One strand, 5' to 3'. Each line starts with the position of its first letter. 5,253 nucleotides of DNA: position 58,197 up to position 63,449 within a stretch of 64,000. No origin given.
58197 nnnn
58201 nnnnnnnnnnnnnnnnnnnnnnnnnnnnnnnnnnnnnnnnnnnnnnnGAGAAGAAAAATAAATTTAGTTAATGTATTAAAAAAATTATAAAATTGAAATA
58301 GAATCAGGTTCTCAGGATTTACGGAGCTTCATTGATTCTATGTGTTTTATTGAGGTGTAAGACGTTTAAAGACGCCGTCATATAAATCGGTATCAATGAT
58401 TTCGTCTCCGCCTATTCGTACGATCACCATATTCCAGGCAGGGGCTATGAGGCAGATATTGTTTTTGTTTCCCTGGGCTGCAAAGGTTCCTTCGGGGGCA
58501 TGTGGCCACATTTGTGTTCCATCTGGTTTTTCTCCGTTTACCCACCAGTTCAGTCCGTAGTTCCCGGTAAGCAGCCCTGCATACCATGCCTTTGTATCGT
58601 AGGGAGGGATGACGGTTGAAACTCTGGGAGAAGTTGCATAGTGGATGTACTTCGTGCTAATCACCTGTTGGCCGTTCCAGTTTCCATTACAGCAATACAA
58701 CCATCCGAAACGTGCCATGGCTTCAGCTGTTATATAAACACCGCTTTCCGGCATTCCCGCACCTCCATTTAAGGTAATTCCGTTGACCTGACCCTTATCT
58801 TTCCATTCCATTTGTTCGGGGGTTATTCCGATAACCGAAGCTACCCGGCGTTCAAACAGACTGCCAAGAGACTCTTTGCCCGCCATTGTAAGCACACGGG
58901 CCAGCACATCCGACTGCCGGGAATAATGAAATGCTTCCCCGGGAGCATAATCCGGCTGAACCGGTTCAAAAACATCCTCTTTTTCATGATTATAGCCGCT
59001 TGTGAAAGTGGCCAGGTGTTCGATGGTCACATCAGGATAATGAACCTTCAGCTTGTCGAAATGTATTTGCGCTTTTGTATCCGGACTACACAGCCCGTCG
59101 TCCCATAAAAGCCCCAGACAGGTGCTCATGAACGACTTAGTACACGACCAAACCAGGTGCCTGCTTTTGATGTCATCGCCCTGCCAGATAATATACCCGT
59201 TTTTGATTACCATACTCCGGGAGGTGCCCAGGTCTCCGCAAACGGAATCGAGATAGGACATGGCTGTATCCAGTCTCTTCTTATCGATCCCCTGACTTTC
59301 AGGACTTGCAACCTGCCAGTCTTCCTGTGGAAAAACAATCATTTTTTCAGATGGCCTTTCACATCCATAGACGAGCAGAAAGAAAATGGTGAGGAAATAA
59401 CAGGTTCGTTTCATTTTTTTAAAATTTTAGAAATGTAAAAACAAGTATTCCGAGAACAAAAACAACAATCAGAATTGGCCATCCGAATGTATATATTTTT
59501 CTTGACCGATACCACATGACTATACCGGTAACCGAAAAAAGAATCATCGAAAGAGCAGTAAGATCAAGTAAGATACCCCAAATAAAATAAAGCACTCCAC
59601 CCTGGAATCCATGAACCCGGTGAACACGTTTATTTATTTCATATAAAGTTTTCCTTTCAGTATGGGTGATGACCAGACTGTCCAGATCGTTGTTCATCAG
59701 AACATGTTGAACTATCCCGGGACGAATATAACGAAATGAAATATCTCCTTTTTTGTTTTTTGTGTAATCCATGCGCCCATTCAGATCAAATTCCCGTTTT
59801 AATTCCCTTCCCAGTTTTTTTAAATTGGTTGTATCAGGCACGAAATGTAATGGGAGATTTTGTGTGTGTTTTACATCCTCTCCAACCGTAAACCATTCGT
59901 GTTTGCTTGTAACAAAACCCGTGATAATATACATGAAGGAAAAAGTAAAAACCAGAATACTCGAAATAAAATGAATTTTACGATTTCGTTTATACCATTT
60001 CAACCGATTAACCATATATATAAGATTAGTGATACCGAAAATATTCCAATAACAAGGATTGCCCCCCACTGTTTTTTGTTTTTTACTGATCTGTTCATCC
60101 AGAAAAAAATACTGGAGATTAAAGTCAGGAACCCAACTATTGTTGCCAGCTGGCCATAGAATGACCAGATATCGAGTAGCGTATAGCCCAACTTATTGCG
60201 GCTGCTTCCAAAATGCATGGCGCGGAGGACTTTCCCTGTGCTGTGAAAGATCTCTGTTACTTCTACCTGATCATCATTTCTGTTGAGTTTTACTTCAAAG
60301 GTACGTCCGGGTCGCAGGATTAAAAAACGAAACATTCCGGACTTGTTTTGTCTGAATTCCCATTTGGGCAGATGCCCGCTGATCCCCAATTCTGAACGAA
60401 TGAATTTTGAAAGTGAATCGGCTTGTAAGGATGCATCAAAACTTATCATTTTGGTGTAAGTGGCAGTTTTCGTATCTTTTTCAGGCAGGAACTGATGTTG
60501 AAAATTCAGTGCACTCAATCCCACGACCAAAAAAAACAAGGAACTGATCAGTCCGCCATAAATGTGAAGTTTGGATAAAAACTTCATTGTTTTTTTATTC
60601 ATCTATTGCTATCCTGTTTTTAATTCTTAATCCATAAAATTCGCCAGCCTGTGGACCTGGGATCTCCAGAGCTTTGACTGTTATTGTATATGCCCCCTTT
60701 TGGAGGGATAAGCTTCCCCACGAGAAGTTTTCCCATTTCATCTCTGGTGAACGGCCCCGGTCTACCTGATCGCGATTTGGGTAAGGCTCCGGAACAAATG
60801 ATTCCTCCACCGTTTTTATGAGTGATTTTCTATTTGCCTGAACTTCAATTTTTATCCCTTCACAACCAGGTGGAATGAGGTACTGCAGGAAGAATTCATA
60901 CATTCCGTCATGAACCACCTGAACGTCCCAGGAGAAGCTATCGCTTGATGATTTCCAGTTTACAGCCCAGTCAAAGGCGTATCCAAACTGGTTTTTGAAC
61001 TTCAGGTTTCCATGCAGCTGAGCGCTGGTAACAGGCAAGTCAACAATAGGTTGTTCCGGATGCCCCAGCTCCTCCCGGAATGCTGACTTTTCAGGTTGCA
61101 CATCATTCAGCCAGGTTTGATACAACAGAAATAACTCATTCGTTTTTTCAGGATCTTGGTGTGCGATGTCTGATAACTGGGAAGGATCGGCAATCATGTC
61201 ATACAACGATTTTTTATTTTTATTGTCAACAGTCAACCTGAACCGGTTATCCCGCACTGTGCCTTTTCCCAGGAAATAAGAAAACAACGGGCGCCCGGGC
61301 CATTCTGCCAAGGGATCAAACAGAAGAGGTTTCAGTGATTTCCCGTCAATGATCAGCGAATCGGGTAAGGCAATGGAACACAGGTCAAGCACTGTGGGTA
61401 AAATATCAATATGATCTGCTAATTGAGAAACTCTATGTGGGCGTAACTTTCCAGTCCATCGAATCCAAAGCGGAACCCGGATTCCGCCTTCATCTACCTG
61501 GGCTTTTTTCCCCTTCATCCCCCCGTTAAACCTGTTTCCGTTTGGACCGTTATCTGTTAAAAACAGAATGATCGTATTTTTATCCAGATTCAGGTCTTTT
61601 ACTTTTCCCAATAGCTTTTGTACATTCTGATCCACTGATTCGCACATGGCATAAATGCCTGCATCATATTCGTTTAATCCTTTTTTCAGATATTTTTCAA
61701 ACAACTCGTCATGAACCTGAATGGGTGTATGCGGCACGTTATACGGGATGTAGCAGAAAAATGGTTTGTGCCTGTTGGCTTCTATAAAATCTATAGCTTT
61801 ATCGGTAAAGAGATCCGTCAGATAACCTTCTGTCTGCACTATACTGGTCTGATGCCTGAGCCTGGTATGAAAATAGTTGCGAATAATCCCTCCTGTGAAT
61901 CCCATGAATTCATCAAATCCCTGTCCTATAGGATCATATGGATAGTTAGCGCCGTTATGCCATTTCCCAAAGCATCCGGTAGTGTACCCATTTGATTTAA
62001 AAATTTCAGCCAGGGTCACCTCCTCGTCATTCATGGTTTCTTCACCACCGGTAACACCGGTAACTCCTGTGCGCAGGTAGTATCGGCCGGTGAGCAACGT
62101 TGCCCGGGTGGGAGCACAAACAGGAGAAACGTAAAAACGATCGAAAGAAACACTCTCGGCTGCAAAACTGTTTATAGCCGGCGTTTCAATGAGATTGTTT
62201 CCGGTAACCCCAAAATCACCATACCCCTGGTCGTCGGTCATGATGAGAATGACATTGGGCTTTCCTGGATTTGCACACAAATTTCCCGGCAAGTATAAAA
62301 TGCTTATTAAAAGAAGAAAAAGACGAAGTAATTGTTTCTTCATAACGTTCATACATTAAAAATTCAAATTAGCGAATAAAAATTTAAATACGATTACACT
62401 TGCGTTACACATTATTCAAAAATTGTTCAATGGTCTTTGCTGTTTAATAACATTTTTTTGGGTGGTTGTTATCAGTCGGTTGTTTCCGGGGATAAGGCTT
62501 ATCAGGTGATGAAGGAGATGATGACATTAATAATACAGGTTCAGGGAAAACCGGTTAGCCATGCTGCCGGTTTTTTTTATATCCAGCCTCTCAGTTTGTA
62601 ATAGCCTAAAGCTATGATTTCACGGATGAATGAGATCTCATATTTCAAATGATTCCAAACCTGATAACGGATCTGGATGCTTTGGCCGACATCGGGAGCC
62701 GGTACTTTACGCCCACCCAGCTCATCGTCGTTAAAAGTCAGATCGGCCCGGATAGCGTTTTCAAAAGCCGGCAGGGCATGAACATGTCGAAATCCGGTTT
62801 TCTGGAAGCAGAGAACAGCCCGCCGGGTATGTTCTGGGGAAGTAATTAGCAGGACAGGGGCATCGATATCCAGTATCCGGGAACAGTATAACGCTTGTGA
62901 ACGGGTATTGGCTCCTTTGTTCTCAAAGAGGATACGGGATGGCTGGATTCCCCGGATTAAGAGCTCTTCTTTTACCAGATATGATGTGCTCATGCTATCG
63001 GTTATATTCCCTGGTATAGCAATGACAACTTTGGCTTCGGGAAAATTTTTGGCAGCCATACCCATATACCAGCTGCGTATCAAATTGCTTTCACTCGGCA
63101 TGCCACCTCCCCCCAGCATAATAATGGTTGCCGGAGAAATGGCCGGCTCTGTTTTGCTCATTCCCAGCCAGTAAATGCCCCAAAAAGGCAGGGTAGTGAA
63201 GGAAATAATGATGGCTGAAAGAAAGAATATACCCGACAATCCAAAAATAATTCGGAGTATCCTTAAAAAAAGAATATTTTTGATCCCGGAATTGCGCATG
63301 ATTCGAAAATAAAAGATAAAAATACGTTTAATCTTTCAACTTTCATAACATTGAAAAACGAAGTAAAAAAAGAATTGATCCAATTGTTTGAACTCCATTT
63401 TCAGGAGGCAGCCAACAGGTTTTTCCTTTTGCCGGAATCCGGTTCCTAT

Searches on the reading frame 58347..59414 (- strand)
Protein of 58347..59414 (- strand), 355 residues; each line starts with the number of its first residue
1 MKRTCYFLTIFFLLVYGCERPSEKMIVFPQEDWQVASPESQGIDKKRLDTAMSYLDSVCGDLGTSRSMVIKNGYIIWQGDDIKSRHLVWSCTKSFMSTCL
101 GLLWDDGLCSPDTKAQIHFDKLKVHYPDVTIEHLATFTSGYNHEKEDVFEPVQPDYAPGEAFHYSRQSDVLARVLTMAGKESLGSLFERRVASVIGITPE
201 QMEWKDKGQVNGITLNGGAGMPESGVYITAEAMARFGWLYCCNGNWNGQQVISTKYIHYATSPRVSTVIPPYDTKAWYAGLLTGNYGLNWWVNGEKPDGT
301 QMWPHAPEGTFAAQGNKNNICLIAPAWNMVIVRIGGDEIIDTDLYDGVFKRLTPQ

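Call 71: search_protein_families(library=pfam, proteins=[window:58347-59414:-], max_evalue=0.00001)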
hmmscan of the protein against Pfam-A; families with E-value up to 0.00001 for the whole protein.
window:58347-59414:- (355 aa): 1 family
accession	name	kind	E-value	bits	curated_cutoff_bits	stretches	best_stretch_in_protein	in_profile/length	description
PF00144.29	Beta-lactamase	-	5.9e-21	75.4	27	1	84-332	48-305/329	Beta-lactamase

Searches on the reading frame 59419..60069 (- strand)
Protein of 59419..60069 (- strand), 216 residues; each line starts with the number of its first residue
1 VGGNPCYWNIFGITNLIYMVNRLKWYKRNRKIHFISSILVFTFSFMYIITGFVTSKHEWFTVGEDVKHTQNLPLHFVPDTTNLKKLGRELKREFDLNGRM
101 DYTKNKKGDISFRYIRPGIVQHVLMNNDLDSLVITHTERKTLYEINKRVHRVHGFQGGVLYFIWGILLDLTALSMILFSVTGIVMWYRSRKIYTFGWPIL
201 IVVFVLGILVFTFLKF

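Call 71: search_protein_families(library=pfam, proteins=[window:59419-60069:-], max_evalue=0.00001)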
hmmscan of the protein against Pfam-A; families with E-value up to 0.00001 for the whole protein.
window:59419-60069:- (216 aa): 2 families
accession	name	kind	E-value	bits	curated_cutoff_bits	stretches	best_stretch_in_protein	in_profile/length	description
PF16357.10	PepSY_TM_like_2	-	1.7e-14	54.7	27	1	26-210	3-191/197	Putative PepSY_TM-like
PF03929.21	PepSY_TM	-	4.9e-07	30.3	28.8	1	8-188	157-294/295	PepSY-associated TM region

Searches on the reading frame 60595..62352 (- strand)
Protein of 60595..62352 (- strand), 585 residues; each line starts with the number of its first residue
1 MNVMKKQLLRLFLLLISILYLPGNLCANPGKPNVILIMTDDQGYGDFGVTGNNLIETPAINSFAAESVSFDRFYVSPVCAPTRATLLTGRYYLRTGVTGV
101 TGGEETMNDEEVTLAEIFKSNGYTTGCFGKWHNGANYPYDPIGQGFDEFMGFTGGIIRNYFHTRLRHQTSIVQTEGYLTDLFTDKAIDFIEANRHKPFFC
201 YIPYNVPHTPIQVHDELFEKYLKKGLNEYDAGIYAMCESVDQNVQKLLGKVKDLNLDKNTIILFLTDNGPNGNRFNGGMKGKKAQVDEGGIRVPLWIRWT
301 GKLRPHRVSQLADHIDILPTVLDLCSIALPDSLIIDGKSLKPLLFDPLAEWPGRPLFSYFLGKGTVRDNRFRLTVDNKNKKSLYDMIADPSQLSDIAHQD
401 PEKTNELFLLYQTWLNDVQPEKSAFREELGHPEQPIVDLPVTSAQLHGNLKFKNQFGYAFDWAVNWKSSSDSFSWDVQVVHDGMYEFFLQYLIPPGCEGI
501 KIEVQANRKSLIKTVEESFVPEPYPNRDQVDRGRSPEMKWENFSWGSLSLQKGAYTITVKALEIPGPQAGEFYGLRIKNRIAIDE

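Call 71: search_protein_families(library=pfam, proteins=[window:60595-62352:-], max_evalue=0.00001)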
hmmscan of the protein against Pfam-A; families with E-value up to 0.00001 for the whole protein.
window:60595-62352:- (585 aa): 2 families
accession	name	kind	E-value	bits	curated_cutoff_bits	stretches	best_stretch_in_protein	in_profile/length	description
PF00884.28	Sulfatase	-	6e-59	200.2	25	1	32-325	1-299/301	Sulfatase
PF16347.10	SGSH_C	-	1.7e-09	38.4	29.3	1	286-400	11-135/154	N-sulphoglucosamine sulphohydrolase, C-terminal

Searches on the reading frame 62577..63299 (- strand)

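Call 71: search_protein_families(library=pfam, proteins=[window:62577-63299:-], max_evalue=0.00001)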
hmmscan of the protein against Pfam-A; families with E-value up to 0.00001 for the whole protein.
window:62577-63299:- (240 aa): 1 family
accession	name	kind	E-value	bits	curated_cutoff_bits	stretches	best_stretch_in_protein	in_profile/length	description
PF02698.23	DUF218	-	6.6e-14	52.4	27.6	1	83-186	24-110/133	DUF218 domain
